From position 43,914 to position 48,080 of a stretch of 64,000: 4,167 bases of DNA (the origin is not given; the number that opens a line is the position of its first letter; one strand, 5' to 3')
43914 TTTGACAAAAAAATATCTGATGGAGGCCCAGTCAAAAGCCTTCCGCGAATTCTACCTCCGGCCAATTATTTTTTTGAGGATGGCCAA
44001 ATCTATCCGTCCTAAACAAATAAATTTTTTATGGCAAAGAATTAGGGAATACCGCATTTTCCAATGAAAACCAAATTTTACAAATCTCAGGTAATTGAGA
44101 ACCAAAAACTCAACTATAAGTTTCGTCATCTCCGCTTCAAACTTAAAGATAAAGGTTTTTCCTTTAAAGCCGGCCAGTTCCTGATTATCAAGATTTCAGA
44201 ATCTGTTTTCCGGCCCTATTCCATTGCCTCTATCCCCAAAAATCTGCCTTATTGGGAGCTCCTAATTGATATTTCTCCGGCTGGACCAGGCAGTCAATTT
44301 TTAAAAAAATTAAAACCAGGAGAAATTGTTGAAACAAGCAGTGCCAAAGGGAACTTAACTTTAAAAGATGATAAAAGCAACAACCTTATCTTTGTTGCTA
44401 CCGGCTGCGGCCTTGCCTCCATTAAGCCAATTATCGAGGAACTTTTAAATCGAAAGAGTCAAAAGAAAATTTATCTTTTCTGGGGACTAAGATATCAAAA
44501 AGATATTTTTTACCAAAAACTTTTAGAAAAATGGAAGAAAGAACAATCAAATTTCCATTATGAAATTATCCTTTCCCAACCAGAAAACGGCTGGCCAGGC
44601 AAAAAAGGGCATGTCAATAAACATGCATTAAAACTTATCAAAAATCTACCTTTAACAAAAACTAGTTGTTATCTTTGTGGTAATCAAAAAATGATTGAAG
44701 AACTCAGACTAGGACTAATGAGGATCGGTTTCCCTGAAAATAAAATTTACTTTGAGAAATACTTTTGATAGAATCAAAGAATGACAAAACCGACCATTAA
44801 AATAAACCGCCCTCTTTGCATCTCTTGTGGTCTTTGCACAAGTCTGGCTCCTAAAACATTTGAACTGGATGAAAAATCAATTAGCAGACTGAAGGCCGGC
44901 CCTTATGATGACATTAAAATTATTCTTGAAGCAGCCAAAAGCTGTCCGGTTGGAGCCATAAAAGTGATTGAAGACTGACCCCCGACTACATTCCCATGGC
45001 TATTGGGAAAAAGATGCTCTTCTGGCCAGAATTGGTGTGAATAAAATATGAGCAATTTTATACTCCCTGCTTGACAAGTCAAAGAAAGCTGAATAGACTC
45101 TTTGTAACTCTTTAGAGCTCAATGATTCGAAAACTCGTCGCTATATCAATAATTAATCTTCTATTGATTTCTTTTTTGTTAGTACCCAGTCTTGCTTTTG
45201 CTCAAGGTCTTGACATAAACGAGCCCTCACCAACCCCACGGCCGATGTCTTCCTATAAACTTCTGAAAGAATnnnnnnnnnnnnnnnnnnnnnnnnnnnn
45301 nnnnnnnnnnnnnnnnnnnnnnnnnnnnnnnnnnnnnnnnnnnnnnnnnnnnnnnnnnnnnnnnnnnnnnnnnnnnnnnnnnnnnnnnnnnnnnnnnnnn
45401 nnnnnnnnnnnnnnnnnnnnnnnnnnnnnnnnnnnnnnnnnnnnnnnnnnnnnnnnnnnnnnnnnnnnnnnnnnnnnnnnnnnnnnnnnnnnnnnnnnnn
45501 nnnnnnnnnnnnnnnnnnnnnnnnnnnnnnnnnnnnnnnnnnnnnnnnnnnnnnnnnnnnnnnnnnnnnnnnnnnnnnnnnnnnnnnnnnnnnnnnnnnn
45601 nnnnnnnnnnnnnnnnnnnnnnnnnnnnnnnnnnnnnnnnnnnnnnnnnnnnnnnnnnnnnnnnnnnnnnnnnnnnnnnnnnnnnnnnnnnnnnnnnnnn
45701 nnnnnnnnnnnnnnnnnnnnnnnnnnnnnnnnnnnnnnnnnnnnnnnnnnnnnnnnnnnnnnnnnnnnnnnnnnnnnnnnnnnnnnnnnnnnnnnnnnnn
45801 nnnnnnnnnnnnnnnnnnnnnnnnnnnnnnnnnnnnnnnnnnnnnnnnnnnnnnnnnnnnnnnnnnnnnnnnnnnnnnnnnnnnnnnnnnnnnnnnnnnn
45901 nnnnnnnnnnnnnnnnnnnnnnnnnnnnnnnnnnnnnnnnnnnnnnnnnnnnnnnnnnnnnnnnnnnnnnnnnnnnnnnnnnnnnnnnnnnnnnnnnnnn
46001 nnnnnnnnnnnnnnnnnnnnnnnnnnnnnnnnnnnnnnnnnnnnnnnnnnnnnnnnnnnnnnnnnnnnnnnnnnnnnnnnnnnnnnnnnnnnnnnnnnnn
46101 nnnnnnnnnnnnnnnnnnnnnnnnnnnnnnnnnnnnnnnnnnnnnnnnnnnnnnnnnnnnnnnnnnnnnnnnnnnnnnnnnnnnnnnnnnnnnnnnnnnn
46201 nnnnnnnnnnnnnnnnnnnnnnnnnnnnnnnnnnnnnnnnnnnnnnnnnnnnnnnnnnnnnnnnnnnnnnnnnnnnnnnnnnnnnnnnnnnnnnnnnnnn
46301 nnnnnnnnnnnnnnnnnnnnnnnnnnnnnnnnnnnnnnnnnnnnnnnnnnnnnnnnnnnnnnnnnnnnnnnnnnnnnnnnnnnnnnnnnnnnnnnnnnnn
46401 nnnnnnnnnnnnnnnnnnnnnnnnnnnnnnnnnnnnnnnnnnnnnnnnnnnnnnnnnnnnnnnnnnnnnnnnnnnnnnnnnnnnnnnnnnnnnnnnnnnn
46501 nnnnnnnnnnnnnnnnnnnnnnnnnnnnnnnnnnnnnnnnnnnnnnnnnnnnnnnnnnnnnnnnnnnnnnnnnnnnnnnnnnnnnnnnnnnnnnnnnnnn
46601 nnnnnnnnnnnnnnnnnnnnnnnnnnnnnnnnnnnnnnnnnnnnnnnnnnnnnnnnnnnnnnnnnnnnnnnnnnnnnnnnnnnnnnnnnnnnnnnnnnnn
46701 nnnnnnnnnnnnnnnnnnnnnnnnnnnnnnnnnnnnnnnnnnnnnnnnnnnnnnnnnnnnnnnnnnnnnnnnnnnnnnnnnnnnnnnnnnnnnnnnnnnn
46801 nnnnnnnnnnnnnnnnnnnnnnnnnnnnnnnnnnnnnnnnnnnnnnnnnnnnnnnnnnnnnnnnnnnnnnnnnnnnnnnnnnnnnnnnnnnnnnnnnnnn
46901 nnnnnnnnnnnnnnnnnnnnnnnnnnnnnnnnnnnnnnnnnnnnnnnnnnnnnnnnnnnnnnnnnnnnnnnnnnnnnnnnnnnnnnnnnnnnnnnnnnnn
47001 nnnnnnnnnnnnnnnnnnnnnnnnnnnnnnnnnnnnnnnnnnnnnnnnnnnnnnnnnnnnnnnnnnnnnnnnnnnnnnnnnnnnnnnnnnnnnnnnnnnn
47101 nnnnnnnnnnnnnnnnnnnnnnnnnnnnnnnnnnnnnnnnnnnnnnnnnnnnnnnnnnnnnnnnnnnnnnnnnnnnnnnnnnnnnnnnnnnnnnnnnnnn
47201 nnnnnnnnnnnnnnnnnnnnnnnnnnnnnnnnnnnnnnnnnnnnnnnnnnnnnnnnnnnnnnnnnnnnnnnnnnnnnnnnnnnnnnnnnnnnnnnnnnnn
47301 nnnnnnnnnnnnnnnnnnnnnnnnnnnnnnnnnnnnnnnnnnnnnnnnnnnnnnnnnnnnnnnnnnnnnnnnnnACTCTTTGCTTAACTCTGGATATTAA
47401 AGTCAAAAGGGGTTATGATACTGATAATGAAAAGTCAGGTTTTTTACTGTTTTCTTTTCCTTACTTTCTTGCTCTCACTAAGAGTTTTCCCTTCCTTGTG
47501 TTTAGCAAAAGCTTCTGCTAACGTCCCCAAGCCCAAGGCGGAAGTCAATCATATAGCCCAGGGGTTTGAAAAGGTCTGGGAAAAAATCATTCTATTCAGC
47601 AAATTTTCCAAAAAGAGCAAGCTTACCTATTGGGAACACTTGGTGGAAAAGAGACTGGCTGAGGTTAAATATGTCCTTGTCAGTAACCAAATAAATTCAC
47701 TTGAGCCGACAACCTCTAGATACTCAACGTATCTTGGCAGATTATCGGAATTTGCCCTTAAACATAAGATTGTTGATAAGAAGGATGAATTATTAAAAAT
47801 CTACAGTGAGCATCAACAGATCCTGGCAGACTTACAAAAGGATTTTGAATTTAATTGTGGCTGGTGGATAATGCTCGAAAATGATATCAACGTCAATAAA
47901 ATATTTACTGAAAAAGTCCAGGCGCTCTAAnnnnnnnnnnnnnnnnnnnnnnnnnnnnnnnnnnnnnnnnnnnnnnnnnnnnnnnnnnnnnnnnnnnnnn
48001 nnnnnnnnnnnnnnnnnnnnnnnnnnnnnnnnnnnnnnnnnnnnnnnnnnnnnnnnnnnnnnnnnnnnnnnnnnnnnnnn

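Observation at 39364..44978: Coupled operon: membrane protein, SufC, SufBD, B12-binding radical SAM, FNR-like reductase and ferredoxin inside a glycosylation island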

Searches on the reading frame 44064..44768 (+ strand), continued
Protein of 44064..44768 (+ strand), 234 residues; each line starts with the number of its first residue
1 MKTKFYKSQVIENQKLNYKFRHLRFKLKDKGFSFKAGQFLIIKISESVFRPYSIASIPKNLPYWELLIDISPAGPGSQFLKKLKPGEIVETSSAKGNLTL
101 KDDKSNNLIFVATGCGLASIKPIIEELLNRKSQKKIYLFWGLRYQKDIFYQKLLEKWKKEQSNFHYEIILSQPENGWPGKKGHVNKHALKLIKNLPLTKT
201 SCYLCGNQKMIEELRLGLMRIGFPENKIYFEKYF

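Call 53: find_encoding_contigs(protein=P0252, flank=9000, max_places=2)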
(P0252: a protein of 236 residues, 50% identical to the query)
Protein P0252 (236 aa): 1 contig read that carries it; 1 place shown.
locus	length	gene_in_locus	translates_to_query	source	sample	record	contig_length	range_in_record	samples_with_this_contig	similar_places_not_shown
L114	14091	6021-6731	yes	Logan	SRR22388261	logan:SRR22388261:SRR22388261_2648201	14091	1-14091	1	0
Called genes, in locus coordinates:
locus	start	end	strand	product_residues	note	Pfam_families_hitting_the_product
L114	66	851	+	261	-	PF00687:Ribosomal_L1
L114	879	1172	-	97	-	PF01883:FeS_assembly_P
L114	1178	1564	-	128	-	PF01592:NifU_N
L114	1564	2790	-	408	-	PF00266:Aminotran_5, PF00155:Aminotran_1_2 (weak), PF01041:DegT_DnrJ_EryC1, PF01212:Beta_elim_lyase (weak), PF01053:Cys_Met_Meta_PP (weak)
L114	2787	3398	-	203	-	PF01458:SUFBD_core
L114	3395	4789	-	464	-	PF19295:SufBD_N, PF01458:SUFBD_core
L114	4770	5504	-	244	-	PF00005:ABC_tran, PF02463:SMC_N (weak), PF13304:AAA_21 (faint)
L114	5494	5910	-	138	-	PF02082:Rrf2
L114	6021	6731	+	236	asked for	PF00970:FAD_binding_6, PF00175:NAD_binding_1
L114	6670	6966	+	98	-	PF13459:Fer4_15, PF13370:Fer4_13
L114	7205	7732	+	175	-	PF00466:Ribosomal_L10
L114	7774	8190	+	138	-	PF16320:Ribosomal_L12_N, PF00542:Ribosomal_L12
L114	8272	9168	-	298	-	PF08443:RimK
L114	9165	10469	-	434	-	PF14397:ATPgrasp_ST, PF08443:RimK (faint)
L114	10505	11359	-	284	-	PF14402:7TM_transglut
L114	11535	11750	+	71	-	PF12728:HTH_17, PF00376:MerR (weak), PF13411:MerR_1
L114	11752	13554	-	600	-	-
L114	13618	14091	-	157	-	?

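Call 56: search_protein_families(library=pfam, proteins=[L095:16084-17691:-, L093:2425-4053:-], max_evalue=5)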
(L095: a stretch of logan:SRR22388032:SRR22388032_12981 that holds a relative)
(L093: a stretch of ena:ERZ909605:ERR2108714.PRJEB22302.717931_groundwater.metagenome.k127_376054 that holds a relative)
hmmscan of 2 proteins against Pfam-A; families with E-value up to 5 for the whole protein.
L095:16084-17691:- (535 aa): 1 family
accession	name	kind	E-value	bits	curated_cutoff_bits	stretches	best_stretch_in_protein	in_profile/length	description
PF25592.1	DUF7937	-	0.0094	15.3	31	1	317-395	180-258/402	Domain of unknown function (DUF7937)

L093:2425-4053:- (542 aa): 2 families
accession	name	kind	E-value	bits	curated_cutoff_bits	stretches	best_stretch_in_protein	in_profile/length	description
PF13231.12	PMT_2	-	8.7e-05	23.2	26.1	1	59-208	4-154/160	Dolichyl-phosphate-mannose-protein mannosyltransferase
PF20237.3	DUF6594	-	1.7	9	30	1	72-125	167-221/238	Family of unknown function (DUF6594)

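Call 76: find_related_loci(query=A2, collection=viral_contigs, flank=8000)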
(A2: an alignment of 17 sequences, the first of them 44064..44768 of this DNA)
Query A2 (234 aa) in viral_contigs; peptide patterns used: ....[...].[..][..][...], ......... (x = any residue, [..] = any of these).
27 stretches matched a pattern, but none encodes a relative of the query by tblastn (E <= 1e-3).

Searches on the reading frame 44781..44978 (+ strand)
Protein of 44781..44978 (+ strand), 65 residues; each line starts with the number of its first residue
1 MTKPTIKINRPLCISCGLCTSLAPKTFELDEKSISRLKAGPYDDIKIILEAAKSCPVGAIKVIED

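Call 3: search_protein_families(library=pfam, proteins=[window:44781-44978:+], max_evalue=0.01)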
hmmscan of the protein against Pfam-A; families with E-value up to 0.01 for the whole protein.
window:44781-44978:+ (65 aa): 5 families
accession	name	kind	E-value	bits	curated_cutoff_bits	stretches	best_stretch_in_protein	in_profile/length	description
PF13370.11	Fer4_13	-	2.6e-12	47.7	24.5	1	10-62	3-58/58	4Fe-4S single cluster domain of Ferredoxin I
PF13459.11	Fer4_15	-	8.3e-12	46.1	22.4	1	6-62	1-66/66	4Fe-4S single cluster domain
PF06902.16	Fer4_19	-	2.5e-06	27.8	24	1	5-64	7-63/64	Divergent 4Fe-4S mono-cluster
PF00037.32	Fer4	-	4.3e-05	23.6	21.1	0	7-20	2-15/24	4Fe-4S binding domain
PF12837.12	Fer4_6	-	0.00064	20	25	0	6-20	2-16/24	4Fe-4S binding domain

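Call 4: search_protein_families(library=ncbifam, proteins=[window:44781-44978:+], max_evalue=0.01)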
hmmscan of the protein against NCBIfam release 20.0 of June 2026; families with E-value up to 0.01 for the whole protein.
window:44781-44978:+ (65 aa): 5 families
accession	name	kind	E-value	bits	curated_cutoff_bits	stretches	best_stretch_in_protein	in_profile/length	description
NF040864.1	HgcB_ferredoxin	equivalog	0.00027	20.7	99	1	5-62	8-63/93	mercury methylation ferredoxin HgcB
NF058577.1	FdxA_fam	equivalog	0.00046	20.3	65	0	7-24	32-49/52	4Fe-4S ferredoxin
NF042909.1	FMH_DH_FwdF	exception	0.00078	18.6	375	1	5-62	132-197/336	tungsten-dependent formylmethanofuran dehydrogenase subunit FwdF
NF040684.1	PorD_Arch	equivalog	0.0018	18.3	120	1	10-63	31-82/85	pyruvate synthase subunit PorD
TIGR02179.1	PorD_KorD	subfamily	0.0085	16.2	60.05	1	3-64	19-76/78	2-oxoacid:acceptor oxidoreductase, delta subunit, pyruvate/2-ketoisovalerate family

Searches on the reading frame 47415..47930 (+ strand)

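Call 9: search_protein_families(library=pfam, proteins=[window:47415-47930:+], max_evalue=0.001)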
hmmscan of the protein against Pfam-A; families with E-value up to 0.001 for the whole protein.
window:47415-47930:+ (171 aa): 1 family
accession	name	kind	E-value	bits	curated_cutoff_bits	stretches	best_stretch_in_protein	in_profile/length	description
PF18915.5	DUF5667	-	2.3e-05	25.2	27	1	51-140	11-92/99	Domain of unknown function (DUF5667)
